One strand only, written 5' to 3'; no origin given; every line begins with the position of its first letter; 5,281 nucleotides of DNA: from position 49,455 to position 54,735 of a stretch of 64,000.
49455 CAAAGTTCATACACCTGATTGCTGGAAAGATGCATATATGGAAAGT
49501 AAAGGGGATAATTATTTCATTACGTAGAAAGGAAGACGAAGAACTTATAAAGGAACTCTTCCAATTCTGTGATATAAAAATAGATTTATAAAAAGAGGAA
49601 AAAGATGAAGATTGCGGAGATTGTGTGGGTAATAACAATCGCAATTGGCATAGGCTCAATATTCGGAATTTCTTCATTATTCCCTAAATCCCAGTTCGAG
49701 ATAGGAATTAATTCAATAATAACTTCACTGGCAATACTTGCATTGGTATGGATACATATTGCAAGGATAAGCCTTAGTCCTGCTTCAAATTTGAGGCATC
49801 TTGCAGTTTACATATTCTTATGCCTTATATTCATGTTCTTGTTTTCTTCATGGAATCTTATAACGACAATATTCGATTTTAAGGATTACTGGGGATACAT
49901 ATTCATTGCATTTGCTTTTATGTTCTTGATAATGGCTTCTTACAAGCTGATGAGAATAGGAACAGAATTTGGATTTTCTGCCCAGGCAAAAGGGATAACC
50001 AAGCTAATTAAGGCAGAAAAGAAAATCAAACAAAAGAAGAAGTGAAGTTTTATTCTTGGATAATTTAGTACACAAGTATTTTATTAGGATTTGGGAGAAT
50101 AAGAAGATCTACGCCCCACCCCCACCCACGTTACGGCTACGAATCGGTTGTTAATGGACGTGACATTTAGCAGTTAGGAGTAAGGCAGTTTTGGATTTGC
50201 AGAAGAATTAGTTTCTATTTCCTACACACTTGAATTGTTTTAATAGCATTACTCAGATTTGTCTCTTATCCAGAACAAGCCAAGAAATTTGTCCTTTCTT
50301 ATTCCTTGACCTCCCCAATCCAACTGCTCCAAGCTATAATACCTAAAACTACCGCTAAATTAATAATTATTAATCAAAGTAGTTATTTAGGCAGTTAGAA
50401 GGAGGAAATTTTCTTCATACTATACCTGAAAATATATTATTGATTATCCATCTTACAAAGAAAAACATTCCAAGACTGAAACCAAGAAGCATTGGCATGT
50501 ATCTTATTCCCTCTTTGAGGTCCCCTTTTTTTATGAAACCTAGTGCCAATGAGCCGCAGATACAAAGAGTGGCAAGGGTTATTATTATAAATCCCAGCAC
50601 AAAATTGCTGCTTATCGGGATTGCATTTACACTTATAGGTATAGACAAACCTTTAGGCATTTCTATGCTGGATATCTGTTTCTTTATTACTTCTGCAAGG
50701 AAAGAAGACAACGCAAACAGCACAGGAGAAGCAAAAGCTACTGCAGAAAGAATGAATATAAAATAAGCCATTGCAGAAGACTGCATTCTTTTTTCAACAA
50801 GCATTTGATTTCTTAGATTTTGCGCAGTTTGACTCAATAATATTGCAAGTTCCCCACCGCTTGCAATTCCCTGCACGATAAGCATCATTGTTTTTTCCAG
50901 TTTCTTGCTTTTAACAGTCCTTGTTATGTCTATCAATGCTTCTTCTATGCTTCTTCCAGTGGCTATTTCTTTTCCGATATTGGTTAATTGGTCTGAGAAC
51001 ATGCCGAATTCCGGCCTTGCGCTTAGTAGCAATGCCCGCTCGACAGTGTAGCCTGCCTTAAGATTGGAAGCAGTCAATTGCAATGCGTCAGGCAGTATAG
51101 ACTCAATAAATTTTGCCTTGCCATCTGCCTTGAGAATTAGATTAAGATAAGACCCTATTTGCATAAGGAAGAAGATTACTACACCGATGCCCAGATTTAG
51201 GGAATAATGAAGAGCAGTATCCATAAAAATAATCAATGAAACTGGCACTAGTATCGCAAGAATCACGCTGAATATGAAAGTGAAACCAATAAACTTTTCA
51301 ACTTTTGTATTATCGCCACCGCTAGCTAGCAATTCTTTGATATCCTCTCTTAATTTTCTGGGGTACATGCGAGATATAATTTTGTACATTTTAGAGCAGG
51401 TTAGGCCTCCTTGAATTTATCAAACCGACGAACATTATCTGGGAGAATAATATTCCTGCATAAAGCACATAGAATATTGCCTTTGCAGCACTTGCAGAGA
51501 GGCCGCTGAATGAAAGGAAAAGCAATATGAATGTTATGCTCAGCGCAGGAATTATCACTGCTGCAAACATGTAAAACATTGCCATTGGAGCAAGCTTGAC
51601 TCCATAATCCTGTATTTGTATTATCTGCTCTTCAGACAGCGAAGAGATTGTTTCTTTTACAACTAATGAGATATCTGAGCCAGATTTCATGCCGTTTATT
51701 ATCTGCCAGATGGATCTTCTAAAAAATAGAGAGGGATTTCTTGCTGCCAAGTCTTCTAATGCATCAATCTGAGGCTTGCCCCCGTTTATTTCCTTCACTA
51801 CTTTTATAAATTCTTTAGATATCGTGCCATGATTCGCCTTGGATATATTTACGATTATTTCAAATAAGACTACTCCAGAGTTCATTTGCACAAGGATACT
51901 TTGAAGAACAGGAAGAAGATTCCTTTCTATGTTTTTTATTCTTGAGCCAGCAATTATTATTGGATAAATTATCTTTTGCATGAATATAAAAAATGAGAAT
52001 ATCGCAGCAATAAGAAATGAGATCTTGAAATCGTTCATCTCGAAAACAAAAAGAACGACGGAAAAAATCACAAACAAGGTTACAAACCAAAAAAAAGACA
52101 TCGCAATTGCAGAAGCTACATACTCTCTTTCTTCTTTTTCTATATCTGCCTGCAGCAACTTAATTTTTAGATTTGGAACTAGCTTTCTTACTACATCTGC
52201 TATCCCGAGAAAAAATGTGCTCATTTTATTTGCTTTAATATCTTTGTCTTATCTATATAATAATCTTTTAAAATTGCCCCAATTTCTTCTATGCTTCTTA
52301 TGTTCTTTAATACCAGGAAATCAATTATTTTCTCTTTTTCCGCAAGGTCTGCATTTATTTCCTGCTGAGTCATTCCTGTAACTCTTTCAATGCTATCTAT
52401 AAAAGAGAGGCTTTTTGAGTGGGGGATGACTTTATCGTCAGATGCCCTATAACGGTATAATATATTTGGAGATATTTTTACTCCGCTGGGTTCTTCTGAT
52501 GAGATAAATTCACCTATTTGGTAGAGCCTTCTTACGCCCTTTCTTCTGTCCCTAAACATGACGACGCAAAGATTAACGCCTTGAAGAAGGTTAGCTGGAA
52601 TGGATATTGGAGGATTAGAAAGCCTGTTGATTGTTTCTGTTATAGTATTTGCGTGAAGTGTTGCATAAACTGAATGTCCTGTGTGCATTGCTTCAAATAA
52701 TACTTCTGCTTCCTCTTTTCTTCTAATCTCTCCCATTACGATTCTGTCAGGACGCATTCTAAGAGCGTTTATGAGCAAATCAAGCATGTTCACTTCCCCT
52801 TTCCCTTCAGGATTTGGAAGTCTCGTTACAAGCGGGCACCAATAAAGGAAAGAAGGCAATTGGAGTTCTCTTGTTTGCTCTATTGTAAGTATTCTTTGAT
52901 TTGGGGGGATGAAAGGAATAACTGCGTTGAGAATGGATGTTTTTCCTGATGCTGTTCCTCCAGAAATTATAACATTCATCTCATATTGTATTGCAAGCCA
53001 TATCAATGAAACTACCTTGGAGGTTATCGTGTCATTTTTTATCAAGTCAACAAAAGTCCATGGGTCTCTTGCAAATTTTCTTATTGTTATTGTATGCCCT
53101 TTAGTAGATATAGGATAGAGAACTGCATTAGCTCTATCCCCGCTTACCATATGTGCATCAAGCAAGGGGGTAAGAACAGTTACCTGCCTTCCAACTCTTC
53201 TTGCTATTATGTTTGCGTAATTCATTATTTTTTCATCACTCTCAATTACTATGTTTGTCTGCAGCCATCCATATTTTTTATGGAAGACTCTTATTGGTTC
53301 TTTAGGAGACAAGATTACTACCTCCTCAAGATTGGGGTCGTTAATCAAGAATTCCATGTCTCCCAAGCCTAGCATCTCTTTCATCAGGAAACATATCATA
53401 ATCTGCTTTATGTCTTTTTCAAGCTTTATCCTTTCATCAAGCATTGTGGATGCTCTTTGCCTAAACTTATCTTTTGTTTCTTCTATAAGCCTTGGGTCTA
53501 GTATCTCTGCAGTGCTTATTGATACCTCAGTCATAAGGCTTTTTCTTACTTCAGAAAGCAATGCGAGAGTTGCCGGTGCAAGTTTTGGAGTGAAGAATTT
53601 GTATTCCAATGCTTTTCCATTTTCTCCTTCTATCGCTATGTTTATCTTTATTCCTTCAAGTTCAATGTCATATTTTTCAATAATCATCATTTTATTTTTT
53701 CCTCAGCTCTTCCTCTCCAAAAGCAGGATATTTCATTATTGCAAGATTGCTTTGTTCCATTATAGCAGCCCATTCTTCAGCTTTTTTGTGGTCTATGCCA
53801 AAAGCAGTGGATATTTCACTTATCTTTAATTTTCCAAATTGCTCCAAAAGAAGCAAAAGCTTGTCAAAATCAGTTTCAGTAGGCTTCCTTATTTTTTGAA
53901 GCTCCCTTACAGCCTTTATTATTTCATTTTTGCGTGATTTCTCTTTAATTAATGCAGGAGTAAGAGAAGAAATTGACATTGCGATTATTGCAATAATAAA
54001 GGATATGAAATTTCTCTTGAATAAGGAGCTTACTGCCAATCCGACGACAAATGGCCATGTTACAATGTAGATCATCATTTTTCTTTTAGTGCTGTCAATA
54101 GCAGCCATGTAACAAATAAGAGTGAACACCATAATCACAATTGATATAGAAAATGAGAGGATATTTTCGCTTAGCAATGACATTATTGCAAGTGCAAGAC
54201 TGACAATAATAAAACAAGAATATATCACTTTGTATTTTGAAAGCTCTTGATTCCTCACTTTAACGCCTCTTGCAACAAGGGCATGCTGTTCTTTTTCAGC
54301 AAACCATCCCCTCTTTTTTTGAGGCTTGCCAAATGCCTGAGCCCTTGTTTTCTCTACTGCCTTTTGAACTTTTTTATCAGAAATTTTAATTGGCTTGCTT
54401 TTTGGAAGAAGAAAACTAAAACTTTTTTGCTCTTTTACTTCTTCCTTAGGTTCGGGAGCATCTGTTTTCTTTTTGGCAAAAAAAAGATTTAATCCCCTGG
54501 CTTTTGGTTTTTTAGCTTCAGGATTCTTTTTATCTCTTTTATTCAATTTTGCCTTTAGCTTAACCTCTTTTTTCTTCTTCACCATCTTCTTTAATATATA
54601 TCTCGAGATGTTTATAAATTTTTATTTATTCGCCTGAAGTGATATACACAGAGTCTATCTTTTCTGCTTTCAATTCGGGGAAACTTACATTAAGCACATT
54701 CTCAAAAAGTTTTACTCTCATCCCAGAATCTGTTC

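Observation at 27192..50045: Repeated modules pairing giant anchored surface proteins with KaiC-fold ATPases: a candidate undescribed surface/adhesion-coupled ATPase system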

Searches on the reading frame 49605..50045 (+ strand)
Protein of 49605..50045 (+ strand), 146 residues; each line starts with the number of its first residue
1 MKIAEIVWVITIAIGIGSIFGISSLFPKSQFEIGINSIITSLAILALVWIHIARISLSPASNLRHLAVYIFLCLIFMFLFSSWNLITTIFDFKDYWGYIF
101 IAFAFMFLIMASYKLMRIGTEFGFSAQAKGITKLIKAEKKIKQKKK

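Call 4: search_protein_families(library=pfam, proteins=[window:49605-50045:+], max_evalue=0.01)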
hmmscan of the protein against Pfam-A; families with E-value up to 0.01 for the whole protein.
window:49605-50045:+ (146 aa): 0 families

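Call 52: search_protein_families(library=pfam, proteins=[window:49605-50045:+], max_evalue=5)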
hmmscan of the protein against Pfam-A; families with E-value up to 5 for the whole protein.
window:49605-50045:+ (146 aa): 3 families
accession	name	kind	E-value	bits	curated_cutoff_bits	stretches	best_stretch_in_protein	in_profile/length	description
PF03547.23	Mem_trans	-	0.47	9.4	25.7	1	12-103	11-100/343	Membrane transport protein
PF07254.17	Cpta_toxin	-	0.74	10.4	27.3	1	54-117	4-63/133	Membrane-bound toxin component of toxin-antitoxin system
PF13346.12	ABC2_membrane_5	-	5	7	25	0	8-114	87-198/205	ABC-2 family transporter protein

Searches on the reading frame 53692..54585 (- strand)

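Call 5: search_protein_families(library=pfam, proteins=[window:53692-54585:-], max_evalue=0.01)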
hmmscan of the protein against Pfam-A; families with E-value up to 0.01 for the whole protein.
window:53692-54585:- (297 aa): 0 families

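Call 52: search_protein_families(library=pfam, proteins=[window:53692-54585:-], max_evalue=5)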
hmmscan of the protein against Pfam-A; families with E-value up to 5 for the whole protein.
window:53692-54585:- (297 aa): 9 families
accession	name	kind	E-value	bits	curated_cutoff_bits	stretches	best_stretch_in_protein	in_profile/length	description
PF19529.4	DUF6057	-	0.025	13.9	29.8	1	115-184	99-162/569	Family of unknown function (DUF6057)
PF13635.12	DUF4143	-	0.065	13.4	28.1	1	226-281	4-59/160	Domain of unknown function (DUF4143)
PF22008.2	BpuSI_TRD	-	0.11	12.3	27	1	101-198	108-202/241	Restriction endonuclease BpuSI, specificity domain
PF09843.14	DUF2070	-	0.33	9.6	30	1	125-209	82-170/561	Predicted membrane protein (DUF2070)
PF20990.2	DUF2207_C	-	0.41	10.8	33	1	4-161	50-181/247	Predicted membrane protein (DUF2207) C-terminal domain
PF01022.26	HTH_5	-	0.46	10.8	22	1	242-265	6-28/47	Bacterial regulatory protein, arsR family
PF07298.16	NnrU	-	0.67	10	24.7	1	116-185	32-110/188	NnrU protein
PF13800.11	Sigma_reg_N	-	0.94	10.2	26.3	1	187-235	11-59/91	Sigma factor regulator N-terminal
PF07242.16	DUF1430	-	4.9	7.9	28.2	1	165-225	39-97/100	Protein of unknown function (DUF1430)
